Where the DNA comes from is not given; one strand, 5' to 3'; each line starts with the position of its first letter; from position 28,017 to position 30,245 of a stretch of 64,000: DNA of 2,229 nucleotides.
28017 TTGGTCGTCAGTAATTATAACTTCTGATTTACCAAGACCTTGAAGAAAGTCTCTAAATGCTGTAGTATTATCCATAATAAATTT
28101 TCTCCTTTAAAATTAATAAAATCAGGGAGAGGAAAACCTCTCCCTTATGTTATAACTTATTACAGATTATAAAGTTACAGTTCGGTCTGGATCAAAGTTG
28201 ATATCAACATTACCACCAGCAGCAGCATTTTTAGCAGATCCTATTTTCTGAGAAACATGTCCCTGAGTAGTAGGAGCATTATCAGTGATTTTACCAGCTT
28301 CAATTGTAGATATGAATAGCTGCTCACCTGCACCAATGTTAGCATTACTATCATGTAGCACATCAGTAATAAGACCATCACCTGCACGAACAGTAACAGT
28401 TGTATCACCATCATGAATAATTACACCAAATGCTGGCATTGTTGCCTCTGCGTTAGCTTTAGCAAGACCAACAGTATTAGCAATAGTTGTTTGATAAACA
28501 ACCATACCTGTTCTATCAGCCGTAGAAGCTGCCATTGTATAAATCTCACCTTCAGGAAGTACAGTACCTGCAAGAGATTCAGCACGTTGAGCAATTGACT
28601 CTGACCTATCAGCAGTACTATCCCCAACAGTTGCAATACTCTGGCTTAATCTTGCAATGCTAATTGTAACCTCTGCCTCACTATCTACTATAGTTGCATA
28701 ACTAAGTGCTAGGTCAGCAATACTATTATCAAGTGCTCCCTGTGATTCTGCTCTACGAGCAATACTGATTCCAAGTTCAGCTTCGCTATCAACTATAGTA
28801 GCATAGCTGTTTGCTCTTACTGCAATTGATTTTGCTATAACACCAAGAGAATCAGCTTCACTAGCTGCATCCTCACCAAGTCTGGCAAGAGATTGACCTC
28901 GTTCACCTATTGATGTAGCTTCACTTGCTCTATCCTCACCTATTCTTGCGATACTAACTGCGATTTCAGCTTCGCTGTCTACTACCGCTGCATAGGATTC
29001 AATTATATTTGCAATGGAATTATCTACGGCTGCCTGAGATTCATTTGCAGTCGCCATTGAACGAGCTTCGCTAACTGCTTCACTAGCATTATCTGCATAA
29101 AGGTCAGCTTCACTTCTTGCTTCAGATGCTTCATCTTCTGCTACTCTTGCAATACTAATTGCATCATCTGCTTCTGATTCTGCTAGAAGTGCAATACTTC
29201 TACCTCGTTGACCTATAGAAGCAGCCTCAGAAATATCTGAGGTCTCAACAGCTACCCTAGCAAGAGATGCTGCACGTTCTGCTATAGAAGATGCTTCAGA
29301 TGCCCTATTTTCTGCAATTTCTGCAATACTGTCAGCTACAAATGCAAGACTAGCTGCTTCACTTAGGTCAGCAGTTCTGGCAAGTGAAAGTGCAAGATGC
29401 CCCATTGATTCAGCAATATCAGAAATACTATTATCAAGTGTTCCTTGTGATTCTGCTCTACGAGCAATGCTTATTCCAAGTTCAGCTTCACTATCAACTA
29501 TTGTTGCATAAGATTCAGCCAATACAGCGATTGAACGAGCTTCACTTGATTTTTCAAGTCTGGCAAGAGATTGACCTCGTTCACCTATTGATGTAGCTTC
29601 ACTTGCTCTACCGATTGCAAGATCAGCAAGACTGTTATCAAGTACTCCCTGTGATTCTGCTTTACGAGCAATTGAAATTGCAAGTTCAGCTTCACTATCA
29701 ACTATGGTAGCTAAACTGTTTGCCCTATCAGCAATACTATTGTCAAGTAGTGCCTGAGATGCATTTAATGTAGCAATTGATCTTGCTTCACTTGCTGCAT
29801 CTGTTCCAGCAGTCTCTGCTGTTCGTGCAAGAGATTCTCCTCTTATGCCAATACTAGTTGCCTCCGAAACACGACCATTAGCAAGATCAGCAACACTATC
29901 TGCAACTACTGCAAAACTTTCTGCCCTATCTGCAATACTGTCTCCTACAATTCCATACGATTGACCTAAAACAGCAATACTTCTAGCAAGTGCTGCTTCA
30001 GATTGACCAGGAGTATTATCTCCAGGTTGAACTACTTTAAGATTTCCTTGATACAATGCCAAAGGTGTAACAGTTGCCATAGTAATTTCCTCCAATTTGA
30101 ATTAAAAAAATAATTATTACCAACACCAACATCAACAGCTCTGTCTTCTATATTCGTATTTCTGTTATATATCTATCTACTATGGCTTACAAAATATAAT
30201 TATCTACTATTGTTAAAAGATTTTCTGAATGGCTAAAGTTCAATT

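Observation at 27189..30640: Modular fibre locus: swapped N- and C-terminal domains and approx. 80-bp recombinogenic repeats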

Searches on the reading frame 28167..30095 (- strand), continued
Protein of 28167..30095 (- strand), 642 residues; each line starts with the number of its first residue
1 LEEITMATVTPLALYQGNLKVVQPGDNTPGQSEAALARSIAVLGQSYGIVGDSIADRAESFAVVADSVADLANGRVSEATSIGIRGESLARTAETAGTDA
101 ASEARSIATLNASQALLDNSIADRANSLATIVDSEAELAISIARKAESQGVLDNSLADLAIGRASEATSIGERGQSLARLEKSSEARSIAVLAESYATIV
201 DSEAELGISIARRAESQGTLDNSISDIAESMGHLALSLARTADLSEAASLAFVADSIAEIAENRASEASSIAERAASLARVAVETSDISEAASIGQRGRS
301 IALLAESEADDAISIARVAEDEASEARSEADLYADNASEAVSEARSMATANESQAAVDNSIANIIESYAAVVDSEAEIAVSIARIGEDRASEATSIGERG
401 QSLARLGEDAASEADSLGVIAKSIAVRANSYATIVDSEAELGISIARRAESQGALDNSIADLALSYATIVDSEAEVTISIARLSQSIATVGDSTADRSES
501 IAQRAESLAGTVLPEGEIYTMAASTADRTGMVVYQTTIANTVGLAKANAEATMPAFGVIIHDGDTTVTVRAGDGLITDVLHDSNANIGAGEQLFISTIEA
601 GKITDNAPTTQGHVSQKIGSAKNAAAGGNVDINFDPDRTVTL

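Call 102: search_solved_structures(query=window:28167-30080:-, max_evalue=1, show_alignments=1)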
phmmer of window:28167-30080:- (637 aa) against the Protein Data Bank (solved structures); distinct sequences matched with E-value up to 1: 1.
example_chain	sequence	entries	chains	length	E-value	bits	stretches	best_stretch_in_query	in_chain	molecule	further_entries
8qae_A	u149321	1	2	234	5.7e-07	32.2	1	114-314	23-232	sc-apCC-6-SLLA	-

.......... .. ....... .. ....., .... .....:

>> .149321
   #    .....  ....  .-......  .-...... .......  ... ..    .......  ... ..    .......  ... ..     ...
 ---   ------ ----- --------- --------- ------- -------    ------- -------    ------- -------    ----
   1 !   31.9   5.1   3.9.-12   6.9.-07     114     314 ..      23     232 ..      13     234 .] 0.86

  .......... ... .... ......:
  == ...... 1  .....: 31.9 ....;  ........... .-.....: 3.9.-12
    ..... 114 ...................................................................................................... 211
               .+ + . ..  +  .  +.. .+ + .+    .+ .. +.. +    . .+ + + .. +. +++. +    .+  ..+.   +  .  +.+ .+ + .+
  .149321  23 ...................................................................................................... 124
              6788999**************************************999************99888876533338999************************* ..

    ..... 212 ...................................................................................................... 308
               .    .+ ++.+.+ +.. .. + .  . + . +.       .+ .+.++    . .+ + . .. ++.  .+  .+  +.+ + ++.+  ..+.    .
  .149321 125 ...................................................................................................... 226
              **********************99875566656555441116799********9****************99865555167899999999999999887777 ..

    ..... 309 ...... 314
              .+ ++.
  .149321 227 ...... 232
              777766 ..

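Call 116: search_protein_families(library=pfam, proteins=[L013:2652-3308:+, L012:3767-4579:+, L007:1815-2327:+, L007:122-1801:+], max_evalue=0.01)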
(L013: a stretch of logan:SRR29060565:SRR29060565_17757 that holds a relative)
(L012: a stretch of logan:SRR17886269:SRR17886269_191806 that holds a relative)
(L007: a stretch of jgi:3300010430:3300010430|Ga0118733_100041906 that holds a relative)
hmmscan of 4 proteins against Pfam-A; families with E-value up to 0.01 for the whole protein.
L013:2652-3308:+ (218 aa): 0 families

L012:3767-4579:+ (270 aa): 0 families

L007:1815-2327:+ (170 aa): 0 families

L007:122-1801:+ (559 aa): 0 families

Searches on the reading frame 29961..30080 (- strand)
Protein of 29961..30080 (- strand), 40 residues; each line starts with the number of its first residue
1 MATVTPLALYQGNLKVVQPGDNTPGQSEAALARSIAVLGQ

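Call 117: search_solved_structures(query=A4, max_evalue=10)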
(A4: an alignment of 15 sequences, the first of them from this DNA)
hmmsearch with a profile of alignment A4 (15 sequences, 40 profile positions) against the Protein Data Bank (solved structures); distinct sequences matched with E-value up to 10: 0.
